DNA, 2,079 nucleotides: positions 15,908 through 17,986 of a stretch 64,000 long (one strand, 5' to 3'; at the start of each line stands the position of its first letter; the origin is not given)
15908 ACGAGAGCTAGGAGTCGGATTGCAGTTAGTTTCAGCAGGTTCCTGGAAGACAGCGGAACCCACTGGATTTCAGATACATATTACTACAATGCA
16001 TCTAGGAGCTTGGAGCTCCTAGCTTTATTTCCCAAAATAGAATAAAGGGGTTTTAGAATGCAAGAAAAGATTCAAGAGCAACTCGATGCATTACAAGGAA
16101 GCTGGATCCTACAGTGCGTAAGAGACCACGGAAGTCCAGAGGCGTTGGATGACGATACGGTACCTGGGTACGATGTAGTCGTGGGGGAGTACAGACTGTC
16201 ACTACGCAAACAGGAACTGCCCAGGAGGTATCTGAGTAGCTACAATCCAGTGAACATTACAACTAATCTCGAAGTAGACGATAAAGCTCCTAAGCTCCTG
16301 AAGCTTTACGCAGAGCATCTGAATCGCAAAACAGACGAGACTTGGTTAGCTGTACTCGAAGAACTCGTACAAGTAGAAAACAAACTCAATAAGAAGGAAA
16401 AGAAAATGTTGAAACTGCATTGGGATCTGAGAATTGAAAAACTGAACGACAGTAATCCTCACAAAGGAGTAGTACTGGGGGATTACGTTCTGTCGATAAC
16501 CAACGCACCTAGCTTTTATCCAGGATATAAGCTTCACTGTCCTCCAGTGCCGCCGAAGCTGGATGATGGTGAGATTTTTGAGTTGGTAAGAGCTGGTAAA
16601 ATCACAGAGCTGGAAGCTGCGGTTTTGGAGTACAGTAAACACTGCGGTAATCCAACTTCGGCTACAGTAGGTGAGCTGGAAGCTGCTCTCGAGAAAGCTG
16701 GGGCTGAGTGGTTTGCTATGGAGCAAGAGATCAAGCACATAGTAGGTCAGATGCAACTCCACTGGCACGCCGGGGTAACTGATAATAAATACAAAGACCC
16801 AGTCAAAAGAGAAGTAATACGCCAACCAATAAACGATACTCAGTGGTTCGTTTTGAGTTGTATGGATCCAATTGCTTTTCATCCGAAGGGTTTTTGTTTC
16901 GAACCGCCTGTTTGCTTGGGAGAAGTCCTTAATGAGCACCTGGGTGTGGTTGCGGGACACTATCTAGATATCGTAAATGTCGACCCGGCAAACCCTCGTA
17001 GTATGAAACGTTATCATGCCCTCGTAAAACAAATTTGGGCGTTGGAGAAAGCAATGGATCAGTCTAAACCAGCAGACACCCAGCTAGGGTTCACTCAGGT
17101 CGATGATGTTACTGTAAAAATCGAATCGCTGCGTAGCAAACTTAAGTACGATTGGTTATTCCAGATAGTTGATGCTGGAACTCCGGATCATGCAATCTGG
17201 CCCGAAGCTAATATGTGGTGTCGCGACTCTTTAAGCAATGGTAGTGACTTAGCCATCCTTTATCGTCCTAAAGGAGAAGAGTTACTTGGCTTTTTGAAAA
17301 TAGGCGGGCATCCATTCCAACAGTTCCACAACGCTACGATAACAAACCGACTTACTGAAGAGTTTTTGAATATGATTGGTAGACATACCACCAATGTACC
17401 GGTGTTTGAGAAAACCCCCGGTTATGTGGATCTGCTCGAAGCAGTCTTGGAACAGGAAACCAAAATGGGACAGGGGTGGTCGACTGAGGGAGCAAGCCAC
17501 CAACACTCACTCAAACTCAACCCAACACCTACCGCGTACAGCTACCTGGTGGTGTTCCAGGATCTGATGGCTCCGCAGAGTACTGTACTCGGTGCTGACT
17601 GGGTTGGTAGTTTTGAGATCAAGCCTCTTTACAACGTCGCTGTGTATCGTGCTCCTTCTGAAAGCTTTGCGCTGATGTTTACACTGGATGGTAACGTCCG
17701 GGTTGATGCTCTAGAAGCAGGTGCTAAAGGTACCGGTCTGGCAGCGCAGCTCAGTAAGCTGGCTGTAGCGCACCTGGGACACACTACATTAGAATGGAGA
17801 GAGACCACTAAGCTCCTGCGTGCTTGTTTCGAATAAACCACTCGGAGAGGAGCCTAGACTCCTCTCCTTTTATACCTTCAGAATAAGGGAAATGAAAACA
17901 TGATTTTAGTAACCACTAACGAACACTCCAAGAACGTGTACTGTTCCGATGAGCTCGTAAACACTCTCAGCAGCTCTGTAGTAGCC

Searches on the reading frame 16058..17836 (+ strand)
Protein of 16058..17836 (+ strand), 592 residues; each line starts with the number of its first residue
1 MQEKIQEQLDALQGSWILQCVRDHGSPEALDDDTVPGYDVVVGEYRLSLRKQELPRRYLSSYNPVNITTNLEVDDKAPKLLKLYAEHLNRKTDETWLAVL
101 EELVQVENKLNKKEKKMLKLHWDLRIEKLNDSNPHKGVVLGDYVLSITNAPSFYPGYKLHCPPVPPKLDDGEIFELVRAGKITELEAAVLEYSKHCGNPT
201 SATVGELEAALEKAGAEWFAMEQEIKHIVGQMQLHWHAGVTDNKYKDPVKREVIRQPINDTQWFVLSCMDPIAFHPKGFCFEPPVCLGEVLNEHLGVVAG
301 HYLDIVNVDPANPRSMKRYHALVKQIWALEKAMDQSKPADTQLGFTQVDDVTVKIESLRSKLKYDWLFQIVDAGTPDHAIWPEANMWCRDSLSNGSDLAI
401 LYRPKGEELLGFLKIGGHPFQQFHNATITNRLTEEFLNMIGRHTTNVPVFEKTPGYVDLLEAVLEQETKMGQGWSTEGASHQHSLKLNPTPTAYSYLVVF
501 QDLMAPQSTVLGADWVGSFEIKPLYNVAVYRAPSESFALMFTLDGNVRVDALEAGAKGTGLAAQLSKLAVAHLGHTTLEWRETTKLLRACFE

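Call 8: search_protein_families(library=pfam, proteins=[window:16058-17836:+], max_evalue=0.01)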
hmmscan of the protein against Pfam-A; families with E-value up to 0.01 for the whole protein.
window:16058-17836:+ (592 aa): 0 families

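Call 9: search_protein_families(library=phrogs, proteins=[window:16058-17836:+], max_evalue=0.001)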
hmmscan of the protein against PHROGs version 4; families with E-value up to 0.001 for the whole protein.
window:16058-17836:+ (592 aa): 0 families

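Call 10: search_solved_structures(query=window:16058-17836:+, max_evalue=1)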
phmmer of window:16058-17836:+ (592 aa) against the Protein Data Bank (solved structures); distinct sequences matched with E-value up to 1: 0.

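Call 11: search_dna_similar(query=window:16058-17836:+, collection=phages, mode=protein, max_rows=30)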
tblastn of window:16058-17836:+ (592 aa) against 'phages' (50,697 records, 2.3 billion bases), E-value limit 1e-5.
No match.

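Call 16: find_related_loci(query=window:16058-17836:+, collection=viral_contigs, flank=4000)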
Query window:16058-17836:+ (592 aa) in viral_contigs; peptide patterns used: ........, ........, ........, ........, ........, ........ (x = any residue, [..] = any of these).
23 stretches matched a pattern, but none encodes a relative of the query by tblastn (E <= 1e-3).

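Call 19: find_homologous_proteins(query=window:16058-17836:+)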
Query window:16058-17836:+ (592 aa): 3 proteins with E <= 0.001 among 8000 candidates.
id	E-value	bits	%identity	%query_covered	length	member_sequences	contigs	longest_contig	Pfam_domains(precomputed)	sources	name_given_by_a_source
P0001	0.0e+0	1366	99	100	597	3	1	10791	-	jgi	-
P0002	1.3e-264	897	69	100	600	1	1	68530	-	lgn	-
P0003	6.3e-229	780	61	100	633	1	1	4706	-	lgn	-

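Call 20: find_encoding_contigs(protein=P0002, flank=6000)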
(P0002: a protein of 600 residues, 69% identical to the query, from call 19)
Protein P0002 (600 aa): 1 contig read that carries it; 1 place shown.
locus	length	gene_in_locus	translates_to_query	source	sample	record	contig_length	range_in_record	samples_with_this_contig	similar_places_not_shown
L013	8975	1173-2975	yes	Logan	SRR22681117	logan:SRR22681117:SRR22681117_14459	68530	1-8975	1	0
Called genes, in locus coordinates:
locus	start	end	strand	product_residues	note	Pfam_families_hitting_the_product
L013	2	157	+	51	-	?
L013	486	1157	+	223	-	-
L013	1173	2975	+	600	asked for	-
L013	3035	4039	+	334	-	-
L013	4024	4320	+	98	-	-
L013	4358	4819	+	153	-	-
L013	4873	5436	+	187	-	-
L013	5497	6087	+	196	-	-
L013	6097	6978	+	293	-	-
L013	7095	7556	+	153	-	-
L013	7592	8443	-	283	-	PF24302:DUF7484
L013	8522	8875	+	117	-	-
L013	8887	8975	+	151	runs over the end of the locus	-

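Call 21: find_encoding_contigs(protein=P0003, flank=6000)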
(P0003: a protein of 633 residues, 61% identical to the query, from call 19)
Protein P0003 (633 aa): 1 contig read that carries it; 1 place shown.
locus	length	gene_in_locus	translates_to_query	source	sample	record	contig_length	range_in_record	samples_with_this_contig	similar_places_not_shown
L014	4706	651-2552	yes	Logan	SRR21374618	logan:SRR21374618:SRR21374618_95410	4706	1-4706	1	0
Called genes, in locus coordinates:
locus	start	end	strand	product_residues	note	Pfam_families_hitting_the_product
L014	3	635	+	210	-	?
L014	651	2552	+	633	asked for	-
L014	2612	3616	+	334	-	-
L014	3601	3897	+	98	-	-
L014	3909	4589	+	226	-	-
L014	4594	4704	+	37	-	?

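Call 22: find_encoding_contigs(protein=P0001, flank=6000)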
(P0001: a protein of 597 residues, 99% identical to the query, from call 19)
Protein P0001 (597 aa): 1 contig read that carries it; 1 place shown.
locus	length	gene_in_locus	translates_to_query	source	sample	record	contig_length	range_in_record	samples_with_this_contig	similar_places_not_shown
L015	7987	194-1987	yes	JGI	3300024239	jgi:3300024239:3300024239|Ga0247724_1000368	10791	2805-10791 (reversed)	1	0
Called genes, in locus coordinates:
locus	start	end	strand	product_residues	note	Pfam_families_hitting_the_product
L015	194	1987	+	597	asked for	-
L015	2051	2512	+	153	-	-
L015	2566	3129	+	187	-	-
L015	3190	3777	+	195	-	-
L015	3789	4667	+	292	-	-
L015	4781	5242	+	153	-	-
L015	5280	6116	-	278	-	PF24302:DUF7484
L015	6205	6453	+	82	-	-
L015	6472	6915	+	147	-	-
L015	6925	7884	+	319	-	PF22334:TubZ_C_2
